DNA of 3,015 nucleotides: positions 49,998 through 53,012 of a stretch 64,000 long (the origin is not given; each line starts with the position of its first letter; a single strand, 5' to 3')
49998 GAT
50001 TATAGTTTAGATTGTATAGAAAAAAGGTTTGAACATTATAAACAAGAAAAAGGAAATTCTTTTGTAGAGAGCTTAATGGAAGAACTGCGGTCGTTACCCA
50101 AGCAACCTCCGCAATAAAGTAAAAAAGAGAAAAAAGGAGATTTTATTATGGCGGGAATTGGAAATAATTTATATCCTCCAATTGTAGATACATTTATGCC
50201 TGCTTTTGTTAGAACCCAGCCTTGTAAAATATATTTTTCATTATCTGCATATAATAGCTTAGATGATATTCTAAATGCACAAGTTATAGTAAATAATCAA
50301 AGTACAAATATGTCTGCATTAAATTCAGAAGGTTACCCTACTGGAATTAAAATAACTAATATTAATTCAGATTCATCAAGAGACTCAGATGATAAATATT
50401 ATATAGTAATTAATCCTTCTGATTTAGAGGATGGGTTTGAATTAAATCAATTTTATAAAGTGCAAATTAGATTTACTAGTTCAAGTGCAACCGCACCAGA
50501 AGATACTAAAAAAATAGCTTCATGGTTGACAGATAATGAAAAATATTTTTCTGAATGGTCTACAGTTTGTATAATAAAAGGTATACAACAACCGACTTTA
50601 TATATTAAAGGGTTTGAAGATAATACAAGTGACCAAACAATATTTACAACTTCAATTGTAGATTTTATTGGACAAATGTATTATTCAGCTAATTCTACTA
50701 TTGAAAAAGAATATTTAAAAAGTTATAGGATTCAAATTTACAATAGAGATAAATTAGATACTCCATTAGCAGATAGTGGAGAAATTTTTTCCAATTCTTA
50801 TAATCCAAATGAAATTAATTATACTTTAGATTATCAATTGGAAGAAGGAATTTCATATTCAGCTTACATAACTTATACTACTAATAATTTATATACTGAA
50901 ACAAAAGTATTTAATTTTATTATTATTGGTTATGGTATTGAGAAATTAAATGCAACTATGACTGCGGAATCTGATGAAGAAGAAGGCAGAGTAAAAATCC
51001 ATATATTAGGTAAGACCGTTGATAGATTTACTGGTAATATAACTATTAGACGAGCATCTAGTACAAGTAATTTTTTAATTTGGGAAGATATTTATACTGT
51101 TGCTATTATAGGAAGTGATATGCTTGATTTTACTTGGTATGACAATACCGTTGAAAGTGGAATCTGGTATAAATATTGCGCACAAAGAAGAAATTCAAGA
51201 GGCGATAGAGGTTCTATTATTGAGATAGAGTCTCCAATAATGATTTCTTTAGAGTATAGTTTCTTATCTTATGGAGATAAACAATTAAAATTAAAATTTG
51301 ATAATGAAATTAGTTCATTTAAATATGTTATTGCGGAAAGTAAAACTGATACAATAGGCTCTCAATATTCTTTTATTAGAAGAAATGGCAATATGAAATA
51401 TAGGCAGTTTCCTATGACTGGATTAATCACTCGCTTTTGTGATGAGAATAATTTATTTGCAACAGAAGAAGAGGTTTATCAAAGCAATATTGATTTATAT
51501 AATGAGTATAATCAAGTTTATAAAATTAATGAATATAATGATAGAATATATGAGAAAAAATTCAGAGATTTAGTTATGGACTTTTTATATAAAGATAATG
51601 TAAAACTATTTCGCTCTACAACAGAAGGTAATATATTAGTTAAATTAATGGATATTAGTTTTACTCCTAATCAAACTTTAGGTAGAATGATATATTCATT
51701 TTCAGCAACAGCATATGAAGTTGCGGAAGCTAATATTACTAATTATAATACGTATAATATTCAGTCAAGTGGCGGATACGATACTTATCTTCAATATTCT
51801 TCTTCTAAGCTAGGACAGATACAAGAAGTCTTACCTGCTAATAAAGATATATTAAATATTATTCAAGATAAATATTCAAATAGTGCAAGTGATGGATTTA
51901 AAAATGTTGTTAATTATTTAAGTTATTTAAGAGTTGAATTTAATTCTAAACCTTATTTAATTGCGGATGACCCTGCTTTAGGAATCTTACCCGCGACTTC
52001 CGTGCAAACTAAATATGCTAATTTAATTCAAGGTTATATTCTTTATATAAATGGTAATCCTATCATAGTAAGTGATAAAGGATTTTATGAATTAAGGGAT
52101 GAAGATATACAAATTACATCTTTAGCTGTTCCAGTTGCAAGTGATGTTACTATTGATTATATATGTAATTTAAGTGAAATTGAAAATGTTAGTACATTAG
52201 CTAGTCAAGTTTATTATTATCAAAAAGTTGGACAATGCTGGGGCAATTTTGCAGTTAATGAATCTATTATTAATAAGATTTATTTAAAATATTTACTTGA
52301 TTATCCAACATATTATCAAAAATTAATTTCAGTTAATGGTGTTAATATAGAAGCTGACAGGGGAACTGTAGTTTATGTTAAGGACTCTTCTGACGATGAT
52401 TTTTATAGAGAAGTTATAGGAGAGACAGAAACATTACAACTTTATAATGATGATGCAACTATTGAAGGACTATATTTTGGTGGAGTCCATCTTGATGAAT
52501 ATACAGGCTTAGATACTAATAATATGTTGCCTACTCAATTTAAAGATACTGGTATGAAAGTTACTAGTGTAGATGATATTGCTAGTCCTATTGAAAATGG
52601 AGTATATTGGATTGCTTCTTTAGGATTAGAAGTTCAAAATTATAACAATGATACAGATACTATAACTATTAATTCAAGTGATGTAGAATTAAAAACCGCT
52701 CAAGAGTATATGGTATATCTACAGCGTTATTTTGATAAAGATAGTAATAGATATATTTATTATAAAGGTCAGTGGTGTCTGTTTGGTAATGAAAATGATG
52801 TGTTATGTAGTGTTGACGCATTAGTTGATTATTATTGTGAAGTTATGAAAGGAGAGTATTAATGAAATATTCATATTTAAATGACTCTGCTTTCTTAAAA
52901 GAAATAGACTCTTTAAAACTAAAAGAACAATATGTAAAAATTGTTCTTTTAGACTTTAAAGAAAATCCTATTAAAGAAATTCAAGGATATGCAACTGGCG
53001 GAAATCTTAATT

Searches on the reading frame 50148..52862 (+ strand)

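Call 12: search_protein_families(library=phrogs, proteins=[window:50148-52862:+])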
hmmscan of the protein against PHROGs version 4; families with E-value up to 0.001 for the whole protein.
window:50148-52862:+ (904 aa): 1 family
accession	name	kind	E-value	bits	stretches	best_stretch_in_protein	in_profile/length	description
phrog_30026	-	unknown function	4.9e-14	52.7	1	280-541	325-600/617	-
